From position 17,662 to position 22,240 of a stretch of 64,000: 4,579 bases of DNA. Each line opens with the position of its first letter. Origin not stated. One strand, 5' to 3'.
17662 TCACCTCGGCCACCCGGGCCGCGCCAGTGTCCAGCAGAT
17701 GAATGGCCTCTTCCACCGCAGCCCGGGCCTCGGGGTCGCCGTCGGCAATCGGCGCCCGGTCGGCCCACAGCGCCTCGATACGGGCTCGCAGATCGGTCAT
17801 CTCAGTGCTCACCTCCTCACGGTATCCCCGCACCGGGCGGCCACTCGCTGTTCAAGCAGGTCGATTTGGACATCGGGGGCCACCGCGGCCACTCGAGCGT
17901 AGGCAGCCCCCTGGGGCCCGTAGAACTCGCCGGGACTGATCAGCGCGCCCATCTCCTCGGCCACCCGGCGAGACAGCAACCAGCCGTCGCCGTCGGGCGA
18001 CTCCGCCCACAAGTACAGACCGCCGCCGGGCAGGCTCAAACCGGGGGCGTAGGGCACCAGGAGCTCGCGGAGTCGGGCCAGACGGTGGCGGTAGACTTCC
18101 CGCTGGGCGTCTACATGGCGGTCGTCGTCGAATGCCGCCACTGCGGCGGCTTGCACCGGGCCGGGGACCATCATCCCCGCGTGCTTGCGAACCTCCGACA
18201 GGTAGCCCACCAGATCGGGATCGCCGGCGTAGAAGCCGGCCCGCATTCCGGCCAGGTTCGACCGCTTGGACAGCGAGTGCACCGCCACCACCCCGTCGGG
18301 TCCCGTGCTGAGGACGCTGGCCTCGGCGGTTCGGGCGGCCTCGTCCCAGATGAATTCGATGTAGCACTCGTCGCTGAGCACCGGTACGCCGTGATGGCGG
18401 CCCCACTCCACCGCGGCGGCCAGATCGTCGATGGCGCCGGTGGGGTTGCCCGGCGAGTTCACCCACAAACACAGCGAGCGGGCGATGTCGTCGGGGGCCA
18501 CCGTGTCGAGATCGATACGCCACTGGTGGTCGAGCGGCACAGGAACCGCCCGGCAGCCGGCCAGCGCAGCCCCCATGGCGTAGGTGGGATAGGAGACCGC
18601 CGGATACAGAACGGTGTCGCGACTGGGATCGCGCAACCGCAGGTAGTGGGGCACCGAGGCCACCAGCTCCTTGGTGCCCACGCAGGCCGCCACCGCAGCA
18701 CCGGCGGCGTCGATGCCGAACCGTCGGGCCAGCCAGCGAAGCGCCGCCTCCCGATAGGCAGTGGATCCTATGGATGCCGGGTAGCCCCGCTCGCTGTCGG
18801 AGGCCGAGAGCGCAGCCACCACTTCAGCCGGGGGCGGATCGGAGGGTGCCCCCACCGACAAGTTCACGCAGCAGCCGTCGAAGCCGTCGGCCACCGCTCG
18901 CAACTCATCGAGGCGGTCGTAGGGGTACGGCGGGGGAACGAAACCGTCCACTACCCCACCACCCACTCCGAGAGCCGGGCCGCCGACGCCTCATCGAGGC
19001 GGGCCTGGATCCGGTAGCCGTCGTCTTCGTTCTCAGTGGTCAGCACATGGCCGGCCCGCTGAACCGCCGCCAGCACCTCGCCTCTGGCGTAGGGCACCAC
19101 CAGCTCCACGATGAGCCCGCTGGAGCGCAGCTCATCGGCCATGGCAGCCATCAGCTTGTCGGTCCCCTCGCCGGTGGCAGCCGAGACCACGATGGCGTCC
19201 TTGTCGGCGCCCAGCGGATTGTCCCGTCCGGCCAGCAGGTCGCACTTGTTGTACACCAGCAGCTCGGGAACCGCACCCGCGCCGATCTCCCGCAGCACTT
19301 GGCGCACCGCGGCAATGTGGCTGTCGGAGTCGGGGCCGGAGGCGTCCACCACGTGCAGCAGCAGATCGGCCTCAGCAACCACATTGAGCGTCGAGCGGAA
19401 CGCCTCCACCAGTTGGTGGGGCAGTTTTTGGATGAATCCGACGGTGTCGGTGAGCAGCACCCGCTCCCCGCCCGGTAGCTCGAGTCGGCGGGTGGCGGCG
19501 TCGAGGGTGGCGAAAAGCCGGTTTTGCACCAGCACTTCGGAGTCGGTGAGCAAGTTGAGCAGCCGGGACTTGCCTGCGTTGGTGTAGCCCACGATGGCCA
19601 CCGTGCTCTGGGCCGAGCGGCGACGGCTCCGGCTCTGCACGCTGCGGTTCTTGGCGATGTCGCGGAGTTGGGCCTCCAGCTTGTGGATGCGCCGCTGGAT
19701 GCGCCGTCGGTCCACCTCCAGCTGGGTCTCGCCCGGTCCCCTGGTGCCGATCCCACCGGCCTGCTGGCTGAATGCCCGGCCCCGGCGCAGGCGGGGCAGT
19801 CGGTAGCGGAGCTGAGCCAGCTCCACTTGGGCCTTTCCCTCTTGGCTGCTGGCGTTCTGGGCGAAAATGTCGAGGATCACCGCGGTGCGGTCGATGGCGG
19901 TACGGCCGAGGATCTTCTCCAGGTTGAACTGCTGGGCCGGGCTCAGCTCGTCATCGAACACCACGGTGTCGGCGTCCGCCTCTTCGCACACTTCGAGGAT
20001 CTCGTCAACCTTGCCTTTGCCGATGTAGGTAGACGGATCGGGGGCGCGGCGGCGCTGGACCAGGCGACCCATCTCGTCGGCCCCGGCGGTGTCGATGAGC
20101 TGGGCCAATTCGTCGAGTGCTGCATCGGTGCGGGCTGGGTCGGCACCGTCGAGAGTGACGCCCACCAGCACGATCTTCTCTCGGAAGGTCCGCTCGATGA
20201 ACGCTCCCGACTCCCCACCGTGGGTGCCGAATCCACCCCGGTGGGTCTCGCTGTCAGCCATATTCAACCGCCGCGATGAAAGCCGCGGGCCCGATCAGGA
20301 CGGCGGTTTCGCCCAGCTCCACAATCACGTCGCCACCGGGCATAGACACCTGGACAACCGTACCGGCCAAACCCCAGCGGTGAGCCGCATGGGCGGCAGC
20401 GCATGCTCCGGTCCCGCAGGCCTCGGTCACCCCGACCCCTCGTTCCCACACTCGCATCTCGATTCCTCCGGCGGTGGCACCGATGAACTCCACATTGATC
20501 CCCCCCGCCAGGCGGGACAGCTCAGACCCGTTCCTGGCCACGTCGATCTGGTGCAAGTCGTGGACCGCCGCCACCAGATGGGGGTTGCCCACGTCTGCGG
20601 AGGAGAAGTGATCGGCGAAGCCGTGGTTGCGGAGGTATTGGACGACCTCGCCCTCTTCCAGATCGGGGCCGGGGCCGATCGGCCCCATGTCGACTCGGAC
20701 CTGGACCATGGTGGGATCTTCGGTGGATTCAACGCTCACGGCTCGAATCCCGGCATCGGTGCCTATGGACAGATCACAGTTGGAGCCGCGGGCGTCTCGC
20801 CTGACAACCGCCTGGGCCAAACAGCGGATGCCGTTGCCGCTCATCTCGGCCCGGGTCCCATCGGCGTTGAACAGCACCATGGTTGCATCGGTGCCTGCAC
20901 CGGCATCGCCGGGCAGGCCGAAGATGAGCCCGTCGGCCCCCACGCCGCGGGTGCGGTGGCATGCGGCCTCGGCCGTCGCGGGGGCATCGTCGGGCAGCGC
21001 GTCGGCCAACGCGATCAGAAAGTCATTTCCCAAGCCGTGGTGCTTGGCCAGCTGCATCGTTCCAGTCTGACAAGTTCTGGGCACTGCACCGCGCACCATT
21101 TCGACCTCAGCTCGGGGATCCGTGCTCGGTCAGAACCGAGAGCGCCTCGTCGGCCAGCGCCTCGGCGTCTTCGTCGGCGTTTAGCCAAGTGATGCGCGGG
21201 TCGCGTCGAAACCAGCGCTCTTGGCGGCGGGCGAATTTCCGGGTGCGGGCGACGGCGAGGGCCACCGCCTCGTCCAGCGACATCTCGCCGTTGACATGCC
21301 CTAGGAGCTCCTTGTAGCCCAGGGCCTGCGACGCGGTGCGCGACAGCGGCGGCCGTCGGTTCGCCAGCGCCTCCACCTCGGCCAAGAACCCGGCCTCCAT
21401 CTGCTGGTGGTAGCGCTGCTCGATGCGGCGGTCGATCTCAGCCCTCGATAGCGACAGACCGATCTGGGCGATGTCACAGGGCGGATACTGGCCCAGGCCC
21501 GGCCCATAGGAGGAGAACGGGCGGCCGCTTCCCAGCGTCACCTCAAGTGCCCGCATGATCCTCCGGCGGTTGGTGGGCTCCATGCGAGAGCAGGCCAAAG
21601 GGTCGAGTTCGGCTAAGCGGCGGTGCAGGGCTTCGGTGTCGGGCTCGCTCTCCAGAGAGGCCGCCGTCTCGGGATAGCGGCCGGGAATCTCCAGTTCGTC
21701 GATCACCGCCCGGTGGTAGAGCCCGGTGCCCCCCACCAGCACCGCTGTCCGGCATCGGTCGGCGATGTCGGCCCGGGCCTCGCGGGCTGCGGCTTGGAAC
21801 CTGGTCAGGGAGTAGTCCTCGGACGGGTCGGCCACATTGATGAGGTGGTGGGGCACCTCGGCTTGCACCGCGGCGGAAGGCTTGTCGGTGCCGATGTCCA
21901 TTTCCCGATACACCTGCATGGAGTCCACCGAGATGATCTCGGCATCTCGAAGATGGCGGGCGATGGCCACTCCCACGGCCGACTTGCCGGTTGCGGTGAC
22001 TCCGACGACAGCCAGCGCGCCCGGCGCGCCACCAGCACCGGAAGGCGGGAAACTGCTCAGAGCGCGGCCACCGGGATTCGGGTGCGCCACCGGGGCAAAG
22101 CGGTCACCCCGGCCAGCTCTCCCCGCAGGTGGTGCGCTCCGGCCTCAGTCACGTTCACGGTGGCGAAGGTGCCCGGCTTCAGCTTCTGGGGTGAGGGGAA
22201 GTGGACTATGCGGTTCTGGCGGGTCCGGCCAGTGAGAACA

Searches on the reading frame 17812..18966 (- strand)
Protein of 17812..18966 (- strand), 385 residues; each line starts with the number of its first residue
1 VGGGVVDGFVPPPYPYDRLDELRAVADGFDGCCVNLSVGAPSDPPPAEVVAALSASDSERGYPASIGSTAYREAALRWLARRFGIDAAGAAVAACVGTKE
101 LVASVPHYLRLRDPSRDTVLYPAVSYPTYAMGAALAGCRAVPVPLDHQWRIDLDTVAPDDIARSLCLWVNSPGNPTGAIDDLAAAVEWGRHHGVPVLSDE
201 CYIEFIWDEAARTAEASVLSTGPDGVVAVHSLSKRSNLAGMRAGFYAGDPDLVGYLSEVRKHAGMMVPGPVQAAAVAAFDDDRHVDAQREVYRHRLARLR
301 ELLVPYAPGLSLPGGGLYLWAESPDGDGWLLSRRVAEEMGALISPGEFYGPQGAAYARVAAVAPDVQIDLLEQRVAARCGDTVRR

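Call 24: search_protein_families(library=pfam, proteins=[window:17812-18966:-], max_evalue=0.01)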
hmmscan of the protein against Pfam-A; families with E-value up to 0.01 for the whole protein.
window:17812-18966:- (385 aa): 1 family
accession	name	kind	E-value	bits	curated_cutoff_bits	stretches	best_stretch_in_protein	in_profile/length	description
PF00155.27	Aminotran_1_2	-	2.5e-36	126.1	19.7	1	33-351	3-338/361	Aminotransferase class I and II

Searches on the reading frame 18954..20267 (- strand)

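Call 24: search_protein_families(library=pfam, proteins=[window:18954-20267:-], max_evalue=0.01)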
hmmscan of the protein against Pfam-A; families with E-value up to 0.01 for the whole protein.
window:18954-20267:- (438 aa): 9 families
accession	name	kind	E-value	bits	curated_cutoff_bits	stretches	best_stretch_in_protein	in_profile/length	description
PF13167.11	GTP-bdg_N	-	1.5e-32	112.4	25.4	1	49-136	2-89/89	GTP-binding GTPase N-terminal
PF16360.10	GTP-bdg_M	-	7.4e-28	97.4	29.5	1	139-215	2-79/79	GTP-binding GTPase Middle Region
PF01926.29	MMR_HSR1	-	4.2e-22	78.8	21.9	1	222-341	1-113/113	50S ribosome-binding GTPase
PF19275.4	HflX_C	-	4.7e-07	30.2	26.4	1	356-432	10-87/102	HflX C-terminal domain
PF02421.24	FeoB_N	-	1.6e-06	28.1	27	1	222-312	2-91/156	Ferrous iron transport protein B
PF03193.22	RsgA_GTPase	-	0.00082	19.7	30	0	190-248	75-134/174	RsgA GTPase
PF00350.29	Dynamin_N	-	0.0014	19.1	27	0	223-252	1-30/168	Dynamin family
PF16897.10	MMR_HSR1_Xtn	-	0.0058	17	35.2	0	333-380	56-104/106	C-terminal region of MMR_HSR1 domain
PF00071.28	Ras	-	0.0095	16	21.6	0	223-346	2-118/162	Ras family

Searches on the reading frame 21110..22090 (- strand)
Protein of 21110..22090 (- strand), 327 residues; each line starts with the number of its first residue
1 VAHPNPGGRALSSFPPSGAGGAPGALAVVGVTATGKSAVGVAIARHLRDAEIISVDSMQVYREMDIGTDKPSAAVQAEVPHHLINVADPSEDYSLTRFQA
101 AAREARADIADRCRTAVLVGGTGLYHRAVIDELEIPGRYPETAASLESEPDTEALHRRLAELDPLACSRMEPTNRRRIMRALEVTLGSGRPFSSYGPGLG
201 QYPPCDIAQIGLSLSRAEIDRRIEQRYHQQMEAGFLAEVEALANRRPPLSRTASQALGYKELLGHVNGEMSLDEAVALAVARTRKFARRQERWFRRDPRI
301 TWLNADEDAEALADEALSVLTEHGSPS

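Call 24: search_protein_families(library=pfam, proteins=[window:21110-22090:-], max_evalue=0.01)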
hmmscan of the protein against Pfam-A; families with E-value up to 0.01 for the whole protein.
window:21110-22090:- (327 aa): 2 families
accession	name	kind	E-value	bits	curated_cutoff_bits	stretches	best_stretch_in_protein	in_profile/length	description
PF01715.23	IPPT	-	7e-75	252.3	23.6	1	59-297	1-243/243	IPP transferase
PF01745.22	IPT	-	2.3e-05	24.4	20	1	27-73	5-50/233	Isopentenyl transferase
